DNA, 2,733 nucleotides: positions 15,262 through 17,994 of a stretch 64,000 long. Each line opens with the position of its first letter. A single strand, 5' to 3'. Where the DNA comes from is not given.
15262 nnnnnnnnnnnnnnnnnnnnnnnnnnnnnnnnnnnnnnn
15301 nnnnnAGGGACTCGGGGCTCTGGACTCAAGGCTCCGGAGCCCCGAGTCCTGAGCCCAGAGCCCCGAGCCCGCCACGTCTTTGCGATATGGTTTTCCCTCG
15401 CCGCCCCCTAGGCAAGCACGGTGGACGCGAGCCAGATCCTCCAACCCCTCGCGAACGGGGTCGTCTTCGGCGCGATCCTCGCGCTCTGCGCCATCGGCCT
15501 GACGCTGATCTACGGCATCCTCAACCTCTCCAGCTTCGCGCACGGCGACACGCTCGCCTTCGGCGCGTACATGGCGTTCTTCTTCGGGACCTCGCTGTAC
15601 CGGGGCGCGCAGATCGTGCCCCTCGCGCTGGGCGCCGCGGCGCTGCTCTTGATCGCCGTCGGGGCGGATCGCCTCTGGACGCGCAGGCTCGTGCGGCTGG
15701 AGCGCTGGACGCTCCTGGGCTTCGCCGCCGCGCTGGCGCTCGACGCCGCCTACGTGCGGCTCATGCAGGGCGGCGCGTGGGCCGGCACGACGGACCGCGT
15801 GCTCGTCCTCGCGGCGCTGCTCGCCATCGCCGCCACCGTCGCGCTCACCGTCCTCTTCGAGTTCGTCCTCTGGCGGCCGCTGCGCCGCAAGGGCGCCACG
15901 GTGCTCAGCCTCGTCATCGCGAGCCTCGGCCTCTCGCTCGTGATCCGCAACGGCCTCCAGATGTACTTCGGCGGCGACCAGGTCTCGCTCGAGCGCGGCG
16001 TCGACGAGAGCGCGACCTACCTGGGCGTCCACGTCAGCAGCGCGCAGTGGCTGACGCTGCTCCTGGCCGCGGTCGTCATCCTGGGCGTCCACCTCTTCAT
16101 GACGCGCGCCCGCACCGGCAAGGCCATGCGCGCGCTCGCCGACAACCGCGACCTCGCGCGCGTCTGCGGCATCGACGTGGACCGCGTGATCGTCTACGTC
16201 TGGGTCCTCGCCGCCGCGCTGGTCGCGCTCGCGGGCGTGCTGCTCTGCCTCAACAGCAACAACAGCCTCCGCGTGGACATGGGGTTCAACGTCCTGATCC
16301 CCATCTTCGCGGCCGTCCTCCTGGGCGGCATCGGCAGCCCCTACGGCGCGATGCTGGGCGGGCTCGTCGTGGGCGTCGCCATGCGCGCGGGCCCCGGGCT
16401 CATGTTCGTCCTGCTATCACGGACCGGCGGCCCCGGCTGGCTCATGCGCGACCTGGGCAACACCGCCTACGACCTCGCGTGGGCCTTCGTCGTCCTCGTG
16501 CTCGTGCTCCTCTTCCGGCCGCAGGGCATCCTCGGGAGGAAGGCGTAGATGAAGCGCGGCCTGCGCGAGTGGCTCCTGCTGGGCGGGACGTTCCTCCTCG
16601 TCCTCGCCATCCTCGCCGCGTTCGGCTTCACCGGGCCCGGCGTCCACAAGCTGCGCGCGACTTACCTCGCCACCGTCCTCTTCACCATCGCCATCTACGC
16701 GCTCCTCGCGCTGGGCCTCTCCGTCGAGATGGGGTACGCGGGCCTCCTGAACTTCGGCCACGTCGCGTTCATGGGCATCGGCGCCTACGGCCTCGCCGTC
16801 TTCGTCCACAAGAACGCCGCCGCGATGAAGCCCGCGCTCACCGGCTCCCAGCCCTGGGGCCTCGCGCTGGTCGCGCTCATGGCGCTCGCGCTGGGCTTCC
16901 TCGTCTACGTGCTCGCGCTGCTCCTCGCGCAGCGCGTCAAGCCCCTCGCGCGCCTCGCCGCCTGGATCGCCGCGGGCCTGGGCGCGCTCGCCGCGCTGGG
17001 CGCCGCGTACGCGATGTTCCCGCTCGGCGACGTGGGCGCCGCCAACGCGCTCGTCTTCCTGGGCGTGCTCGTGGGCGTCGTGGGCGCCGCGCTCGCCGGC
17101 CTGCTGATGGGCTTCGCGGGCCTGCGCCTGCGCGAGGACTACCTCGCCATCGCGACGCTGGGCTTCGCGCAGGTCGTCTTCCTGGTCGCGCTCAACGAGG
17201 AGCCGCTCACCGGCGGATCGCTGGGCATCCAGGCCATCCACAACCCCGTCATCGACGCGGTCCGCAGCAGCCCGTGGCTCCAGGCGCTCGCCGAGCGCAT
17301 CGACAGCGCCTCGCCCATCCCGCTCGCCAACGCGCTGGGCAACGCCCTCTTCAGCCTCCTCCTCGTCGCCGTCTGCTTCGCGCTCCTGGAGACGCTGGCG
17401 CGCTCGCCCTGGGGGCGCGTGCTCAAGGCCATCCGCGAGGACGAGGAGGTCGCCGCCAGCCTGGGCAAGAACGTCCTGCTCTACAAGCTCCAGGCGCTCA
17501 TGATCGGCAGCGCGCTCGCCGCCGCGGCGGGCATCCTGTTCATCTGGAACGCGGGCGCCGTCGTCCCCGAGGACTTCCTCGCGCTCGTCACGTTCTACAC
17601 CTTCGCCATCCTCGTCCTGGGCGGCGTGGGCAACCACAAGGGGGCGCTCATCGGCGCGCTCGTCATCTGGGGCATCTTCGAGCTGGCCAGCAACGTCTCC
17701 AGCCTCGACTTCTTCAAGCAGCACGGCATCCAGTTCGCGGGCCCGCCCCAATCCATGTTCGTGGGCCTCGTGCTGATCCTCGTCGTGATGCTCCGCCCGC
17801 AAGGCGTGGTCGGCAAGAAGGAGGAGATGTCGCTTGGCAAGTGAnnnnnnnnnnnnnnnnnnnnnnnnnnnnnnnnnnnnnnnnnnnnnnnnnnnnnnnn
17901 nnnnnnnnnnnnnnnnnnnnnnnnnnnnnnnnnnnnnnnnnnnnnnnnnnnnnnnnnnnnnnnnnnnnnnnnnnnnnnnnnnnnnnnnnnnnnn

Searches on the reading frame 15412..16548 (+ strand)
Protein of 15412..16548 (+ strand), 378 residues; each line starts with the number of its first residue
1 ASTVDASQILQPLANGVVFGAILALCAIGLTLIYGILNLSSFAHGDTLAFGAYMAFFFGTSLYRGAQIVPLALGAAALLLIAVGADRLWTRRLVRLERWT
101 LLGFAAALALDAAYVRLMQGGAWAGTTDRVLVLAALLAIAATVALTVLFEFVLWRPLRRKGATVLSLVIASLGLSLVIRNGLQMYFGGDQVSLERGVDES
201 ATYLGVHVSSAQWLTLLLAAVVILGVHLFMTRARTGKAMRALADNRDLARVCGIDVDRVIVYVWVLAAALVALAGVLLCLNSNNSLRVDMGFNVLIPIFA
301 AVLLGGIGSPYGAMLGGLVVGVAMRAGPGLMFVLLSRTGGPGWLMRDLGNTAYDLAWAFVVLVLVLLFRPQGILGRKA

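Call 26: search_protein_families(library=ncbifam, proteins=[window:15412-16548:+], max_evalue=0.00001)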
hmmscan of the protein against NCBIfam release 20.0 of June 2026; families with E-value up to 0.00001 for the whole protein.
window:15412-16548:+ (378 aa): 11 families
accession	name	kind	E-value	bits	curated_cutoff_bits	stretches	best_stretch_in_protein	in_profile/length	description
NF008011.0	PRK10740.1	equivalog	5.8e-31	108.3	379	2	130-376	71-302/308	high-affinity branched-chain amino acid ABC transporter permease LivH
TIGR03409.1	urea_trans_UrtB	equivalog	7.5e-29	101.3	250.3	2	124-324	56-254/291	urea ABC transporter permease subunit UrtB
TIGR03622.1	urea_t_UrtB_arc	equivalog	1e-16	61.1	374.25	1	131-322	57-243/284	urea ABC transporter, permease protein UrtB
TIGR03408.1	urea_trans_UrtC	equivalog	1.3e-09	38.2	296.2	1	123-323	82-279/313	urea ABC transporter permease subunit UrtC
NF040906.3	GguB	equivalog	3.8e-09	36.2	450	1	215-327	227-343/375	multiple monosaccharide ABC transporter permease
NF011612.1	PRK15038.1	equivalog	1.2e-08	34.5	500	1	214-324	162-268/322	autoinducer 2 ABC transporter permease LsrD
NF007014.0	PRK09478.1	equivalog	1.2e-06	28.2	386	1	169-322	136-293/336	galactose/methyl galactoside ABC transporter permease MglC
NF008441.0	PRK11285.1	equivalog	2.1e-06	27.1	378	1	202-323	174-289/333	L-arabinose ABC transporter permease AraH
NF007067.0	PRK09512.1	equivalog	3.4e-06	26.5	398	1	166-321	125-286/321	ribose ABC transporter permease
NF007252.0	PRK09699.1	equivalog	4.5e-06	26.2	396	0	216-323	180-292/326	D-allose ABC transporter permease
NF047929.1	ABC_B6_perm_2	equivalog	5.2e-06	25.8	400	1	215-291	186-262/337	putative B6 ABC transporter permease subunit 2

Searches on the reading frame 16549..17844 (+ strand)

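Call 26: search_protein_families(library=ncbifam, proteins=[window:16549-17844:+], max_evalue=0.00001)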
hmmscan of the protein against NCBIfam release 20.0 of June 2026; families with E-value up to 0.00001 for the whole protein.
window:16549-17844:+ (431 aa): 5 families
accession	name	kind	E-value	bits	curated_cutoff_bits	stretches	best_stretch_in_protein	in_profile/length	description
NF008450.0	PRK11301.1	subfamily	1.6e-35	123.3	366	1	133-424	131-409/418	high-affinity branched-chain amino acid ABC transporter permease LivM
TIGR03727.1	urea_t_UrtC_arc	equivalog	3.2e-21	75.6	575.55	2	159-423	99-340/369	urea ABC transporter, permease protein UrtC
TIGR03408.1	urea_trans_UrtC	equivalog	3.5e-21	76.2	296.2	2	269-422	172-312/313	urea ABC transporter permease subunit UrtC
TIGR03409.1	urea_trans_UrtB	equivalog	4.2e-11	43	250.3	1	265-424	143-289/291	urea ABC transporter permease subunit UrtB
NF008011.0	PRK10740.1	equivalog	1.3e-08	34.9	379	1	278-425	170-304/308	high-affinity branched-chain amino acid ABC transporter permease LivH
